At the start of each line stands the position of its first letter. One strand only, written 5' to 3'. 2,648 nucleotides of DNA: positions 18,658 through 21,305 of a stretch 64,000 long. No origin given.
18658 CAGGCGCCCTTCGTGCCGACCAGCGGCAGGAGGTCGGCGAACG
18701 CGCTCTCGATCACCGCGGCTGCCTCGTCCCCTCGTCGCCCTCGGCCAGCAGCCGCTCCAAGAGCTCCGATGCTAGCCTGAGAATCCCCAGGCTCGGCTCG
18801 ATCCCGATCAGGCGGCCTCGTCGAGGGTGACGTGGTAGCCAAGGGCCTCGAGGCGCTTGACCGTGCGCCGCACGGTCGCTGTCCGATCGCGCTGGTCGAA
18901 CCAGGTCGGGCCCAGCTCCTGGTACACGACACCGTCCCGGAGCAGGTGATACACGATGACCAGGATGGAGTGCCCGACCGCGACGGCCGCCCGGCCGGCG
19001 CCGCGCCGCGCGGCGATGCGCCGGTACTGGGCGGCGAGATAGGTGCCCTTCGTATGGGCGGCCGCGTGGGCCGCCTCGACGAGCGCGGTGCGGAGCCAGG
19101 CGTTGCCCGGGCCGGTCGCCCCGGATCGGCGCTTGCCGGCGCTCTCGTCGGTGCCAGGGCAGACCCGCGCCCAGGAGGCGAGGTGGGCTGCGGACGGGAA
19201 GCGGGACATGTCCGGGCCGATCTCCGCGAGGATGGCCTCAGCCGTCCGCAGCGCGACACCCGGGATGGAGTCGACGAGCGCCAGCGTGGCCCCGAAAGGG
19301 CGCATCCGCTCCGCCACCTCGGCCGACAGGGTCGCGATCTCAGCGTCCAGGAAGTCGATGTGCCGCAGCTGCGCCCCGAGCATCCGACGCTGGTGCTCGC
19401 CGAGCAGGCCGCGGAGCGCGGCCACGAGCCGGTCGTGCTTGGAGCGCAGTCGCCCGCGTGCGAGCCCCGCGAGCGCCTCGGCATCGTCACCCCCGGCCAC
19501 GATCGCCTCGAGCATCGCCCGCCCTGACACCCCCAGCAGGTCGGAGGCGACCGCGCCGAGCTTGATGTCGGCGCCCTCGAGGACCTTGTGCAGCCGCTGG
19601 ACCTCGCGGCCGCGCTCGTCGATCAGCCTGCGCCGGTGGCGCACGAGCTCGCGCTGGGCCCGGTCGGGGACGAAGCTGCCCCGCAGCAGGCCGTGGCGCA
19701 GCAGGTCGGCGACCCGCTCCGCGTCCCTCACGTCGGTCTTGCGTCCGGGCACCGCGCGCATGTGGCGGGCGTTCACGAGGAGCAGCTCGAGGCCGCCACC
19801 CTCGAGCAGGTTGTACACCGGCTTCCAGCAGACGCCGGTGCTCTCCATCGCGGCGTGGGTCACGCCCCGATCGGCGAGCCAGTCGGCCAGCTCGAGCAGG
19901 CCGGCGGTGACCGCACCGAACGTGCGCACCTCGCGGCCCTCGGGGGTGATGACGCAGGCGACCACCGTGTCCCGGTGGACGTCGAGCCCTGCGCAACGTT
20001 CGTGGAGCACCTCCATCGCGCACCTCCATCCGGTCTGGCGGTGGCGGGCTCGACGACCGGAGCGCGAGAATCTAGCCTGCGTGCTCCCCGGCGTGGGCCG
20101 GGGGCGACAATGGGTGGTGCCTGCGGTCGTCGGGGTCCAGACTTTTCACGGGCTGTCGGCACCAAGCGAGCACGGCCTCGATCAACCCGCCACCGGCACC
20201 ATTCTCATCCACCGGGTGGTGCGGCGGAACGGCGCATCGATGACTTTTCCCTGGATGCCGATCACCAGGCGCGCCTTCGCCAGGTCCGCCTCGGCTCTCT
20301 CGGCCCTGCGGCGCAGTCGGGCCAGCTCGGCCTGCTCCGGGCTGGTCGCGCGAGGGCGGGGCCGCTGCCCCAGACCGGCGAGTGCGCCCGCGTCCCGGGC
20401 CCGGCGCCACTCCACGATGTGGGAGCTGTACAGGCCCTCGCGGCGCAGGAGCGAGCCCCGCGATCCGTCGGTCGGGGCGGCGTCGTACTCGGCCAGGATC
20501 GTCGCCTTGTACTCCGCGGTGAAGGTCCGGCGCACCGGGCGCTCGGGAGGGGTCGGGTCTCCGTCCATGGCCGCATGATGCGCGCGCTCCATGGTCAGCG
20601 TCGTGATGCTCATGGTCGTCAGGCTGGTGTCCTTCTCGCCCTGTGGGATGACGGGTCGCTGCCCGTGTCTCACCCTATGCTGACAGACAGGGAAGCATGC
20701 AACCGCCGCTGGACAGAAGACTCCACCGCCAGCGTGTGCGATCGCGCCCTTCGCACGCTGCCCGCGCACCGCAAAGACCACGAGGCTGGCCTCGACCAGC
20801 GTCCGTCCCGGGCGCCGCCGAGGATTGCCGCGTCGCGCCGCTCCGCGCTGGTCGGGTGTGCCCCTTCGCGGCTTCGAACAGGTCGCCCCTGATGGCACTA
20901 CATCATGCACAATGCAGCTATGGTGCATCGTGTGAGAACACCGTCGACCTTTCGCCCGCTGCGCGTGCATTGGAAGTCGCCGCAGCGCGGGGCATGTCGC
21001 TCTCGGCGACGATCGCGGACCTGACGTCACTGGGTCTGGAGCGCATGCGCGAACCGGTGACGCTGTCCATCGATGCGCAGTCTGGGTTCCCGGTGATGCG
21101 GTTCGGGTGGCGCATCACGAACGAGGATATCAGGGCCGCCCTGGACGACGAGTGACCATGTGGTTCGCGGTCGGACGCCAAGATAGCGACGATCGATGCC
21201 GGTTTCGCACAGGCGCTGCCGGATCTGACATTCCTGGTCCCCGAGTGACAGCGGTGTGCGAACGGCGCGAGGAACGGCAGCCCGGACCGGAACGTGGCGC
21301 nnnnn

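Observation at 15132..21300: A roughly 6-kb lower-GC island has split the conserved hisS-aspS pair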

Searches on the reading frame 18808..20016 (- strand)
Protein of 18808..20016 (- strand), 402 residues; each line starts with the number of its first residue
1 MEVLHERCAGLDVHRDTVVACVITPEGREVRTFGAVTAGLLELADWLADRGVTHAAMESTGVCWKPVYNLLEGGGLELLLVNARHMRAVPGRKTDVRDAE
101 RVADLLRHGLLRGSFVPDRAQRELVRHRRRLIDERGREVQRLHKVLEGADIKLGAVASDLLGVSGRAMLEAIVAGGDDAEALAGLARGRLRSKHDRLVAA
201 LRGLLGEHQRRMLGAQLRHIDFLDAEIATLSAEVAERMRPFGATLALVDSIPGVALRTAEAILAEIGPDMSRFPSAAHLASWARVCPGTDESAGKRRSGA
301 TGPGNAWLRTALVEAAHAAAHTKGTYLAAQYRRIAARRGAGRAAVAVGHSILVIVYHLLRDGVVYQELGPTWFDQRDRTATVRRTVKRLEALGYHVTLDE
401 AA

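Call 3: search_protein_families(library=pfam, proteins=[window:18808-20016:-], max_evalue=0.01)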
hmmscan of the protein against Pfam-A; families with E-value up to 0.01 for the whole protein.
window:18808-20016:- (402 aa): 2 families
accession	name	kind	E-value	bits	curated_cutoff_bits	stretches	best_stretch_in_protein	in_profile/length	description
PF01548.23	DEDD_Tnp_IS110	-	3.7e-30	105.2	29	1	9-148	1-152/155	Transposase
PF02371.22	Transposase_20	-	1.3e-20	74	21.3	1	247-331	3-86/87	Transposase IS116/IS110/IS902 family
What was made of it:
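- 18774..20243 (-): IS110-family element nested in IS3, with CT on the + strand on both sides (18772-73 and 20244-45). Transposase 18808-20016, long left end 20017-20243, short right end 18774-18807. Pfam DEDD_Tnp_IS110 3.7e-30 and Transposase_20 1.3e-20 (call 3).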

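Call 24: search_protein_families(library=ncbifam, proteins=[window:18808-20016:-], max_evalue=0.01)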
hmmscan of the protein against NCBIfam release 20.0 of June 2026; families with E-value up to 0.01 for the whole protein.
window:18808-20016:- (402 aa): 2 families
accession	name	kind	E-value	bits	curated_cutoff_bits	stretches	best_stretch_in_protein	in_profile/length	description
NF033542.1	transpos_IS110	equivalog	9.6e-77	258.4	140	1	8-363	1-342/343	IS110 family RNA-guided transposase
NF051857.1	transpos_IS110_2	equivalog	0.0066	15.6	180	0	8-149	2-161/393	IS110 family transposase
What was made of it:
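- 18774..20243 (-): NCBIfam NF033542 'IS110 family RNA-guided transposase' scores 258 bits against a cutoff of 140 (call 24).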

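Call 38: find_encoding_contigs(protein=window:18808-20016:-, flank=3000, max_places=10)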
Protein window:18808-20016:- (402 aa): no gene with exactly this product is on record in the collection.

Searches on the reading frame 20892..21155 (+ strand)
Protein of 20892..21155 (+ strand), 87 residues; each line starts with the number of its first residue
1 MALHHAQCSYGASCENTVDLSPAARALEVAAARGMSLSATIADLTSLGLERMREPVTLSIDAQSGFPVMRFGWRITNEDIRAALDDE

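Call 24: search_protein_families(library=ncbifam, proteins=[window:20892-21155:+], max_evalue=0.01)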
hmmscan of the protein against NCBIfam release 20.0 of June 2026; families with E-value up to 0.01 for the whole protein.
window:20892-21155:+ (87 aa): 0 families

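Call 50: search_protein_families(library=pfam, proteins=[window:20892-21155:+], max_evalue=5)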
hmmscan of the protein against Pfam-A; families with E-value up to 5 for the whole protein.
window:20892-21155:+ (87 aa): 0 families

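Call 51: search_solved_structures(query=window:20892-21155:+, max_evalue=10, show_alignments=2)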
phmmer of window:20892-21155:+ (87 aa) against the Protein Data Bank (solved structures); distinct sequences matched with E-value up to 10: 0.
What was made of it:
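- On VapBC toxin-antitoxin: No Pfam hit at E up to 5 and no PDB hit at E up to 10 (calls 50, 51).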

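Call 62: search_protein_families(library=phrogs, proteins=[window:20892-21155:+], max_evalue=0.001)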
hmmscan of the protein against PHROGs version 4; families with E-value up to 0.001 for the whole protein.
window:20892-21155:+ (87 aa): 0 families

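Call 64: find_encoding_contigs(protein=window:20892-21155:+, flank=8000, max_places=10)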
Protein window:20892-21155:+ (87 aa): no gene with exactly this product is on record in the collection.
